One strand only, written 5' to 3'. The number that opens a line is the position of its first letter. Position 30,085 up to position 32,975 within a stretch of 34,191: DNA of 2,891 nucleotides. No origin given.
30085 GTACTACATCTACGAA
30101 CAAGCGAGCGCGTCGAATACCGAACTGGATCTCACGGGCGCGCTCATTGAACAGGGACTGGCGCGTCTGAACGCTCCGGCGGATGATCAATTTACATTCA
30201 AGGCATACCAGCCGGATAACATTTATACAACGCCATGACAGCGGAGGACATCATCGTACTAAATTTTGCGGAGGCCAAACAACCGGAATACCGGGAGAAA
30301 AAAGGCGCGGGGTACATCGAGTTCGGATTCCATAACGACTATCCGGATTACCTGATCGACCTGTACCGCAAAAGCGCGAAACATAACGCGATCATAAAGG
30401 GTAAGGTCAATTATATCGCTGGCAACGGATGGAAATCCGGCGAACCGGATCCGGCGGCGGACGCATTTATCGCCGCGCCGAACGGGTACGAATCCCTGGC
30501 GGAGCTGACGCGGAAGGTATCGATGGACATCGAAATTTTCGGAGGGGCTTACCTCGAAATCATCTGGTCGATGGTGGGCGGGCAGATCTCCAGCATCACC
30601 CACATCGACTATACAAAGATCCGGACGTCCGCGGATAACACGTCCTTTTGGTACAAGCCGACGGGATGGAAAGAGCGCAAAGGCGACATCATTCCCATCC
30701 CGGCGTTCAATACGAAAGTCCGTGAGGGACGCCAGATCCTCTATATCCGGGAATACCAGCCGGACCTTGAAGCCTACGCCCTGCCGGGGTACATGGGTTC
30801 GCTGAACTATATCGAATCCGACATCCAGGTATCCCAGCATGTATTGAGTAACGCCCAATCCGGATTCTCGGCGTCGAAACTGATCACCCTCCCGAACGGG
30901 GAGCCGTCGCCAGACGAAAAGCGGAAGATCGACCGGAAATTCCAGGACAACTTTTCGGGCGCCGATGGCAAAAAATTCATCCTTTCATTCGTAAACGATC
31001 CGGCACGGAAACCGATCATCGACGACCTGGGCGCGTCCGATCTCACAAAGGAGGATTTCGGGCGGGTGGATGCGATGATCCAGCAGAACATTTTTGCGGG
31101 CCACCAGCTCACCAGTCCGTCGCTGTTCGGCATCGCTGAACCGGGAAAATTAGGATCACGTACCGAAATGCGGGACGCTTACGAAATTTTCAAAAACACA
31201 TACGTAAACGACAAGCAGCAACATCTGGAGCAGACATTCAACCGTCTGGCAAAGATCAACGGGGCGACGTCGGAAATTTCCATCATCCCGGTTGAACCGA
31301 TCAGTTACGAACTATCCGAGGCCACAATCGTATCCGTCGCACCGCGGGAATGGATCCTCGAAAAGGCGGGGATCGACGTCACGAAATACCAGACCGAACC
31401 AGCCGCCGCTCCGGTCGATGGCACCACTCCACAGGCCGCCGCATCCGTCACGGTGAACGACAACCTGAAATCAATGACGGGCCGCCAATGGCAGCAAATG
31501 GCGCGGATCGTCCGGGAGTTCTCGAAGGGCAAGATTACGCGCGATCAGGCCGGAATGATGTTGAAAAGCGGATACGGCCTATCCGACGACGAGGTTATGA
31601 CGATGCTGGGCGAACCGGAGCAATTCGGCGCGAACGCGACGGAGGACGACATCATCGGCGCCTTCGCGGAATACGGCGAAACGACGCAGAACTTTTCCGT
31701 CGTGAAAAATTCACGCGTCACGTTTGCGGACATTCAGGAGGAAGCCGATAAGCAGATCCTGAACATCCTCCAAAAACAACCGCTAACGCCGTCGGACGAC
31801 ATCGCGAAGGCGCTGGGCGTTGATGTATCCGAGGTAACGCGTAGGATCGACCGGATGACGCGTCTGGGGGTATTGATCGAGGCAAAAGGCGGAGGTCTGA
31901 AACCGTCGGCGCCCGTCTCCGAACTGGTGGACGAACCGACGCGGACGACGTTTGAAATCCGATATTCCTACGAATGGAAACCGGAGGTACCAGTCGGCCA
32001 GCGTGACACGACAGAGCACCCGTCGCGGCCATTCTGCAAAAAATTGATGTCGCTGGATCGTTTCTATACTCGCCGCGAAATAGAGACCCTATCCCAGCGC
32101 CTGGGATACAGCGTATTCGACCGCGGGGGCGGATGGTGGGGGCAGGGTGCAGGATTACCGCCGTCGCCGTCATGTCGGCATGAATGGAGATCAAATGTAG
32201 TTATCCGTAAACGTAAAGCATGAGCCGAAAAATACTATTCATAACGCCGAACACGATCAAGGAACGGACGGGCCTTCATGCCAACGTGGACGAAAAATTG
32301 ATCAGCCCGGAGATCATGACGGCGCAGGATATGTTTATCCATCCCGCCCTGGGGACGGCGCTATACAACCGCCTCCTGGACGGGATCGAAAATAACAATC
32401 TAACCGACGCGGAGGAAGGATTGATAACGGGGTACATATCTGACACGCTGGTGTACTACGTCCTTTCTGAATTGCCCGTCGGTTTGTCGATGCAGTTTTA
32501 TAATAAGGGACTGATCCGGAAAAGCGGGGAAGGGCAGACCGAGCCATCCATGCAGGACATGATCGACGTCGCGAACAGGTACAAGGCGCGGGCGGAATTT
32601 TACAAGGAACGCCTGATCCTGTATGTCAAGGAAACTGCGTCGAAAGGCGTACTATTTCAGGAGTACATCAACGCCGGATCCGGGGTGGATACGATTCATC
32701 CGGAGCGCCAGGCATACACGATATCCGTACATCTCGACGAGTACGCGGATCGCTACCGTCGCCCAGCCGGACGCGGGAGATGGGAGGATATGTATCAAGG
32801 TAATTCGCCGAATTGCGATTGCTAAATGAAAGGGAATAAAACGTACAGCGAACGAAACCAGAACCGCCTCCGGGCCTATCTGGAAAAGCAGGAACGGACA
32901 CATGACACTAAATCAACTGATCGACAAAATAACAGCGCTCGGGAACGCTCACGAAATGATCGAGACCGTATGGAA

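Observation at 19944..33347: Recurrent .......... box immediately upstream of late-gene start codons, with a phage sigma-like factor as candidate reader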

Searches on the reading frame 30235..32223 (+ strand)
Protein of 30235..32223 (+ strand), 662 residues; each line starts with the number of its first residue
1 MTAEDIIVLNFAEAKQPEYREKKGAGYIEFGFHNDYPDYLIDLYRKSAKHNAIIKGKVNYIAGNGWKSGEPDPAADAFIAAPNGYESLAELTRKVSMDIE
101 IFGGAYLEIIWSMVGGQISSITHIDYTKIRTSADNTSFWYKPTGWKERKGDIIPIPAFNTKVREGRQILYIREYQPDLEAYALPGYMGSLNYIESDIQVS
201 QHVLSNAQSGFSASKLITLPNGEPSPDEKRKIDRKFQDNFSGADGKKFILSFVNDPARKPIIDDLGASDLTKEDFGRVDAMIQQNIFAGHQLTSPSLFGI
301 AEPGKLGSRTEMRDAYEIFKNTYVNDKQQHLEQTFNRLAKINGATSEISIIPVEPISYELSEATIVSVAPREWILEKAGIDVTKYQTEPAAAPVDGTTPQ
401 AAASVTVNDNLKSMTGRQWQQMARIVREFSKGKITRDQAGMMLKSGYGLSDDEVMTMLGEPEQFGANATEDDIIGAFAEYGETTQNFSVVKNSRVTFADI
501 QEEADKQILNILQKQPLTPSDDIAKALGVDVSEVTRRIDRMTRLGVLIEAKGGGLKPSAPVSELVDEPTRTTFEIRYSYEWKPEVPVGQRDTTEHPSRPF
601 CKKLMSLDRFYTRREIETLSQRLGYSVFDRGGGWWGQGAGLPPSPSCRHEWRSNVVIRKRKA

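Call 14: search_protein_families(library=phrogs, proteins=[window:30235-32223:+], max_evalue=0.01)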
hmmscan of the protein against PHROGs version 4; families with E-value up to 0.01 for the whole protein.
window:30235-32223:+ (662 aa): 8 families
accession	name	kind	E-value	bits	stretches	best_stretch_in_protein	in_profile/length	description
phrog_11226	-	head and packaging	1e-29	104.7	2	11-134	8-125/388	portal protein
phrog_33693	-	head and packaging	1.8e-17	64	1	14-330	9-332/560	portal protein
phrog_12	-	head and packaging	7.3e-11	42.8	1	37-245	83-282/646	portal protein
phrog_68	-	head and packaging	2.4e-07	30.8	1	93-191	97-183/344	portal protein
phrog_4643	-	unknown function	0.00073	20.7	1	117-197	37-118/156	-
phrog_2662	-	head and packaging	0.00076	19.1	1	72-247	103-272/717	portal protein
phrog_1687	-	transcription regulation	0.00077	20.5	1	498-549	61-112/162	MarR family transcrition regulator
phrog_1123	-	unknown function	0.0015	19.4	1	498-549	23-78/112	-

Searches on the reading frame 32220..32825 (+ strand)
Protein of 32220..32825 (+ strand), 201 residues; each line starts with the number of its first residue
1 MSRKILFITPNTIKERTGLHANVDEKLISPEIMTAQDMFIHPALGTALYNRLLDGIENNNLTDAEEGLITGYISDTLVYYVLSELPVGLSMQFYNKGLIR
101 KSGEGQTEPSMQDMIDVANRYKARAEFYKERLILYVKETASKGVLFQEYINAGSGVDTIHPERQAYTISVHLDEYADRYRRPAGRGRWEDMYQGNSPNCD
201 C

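Call 14: search_protein_families(library=phrogs, proteins=[window:32220-32825:+], max_evalue=0.01)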
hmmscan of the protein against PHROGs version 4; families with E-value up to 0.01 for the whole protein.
window:32220-32825:+ (201 aa): 1 family
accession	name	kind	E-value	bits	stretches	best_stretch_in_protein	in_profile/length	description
phrog_35048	-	unknown function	1.9e-07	32.1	1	1-152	1-150/184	-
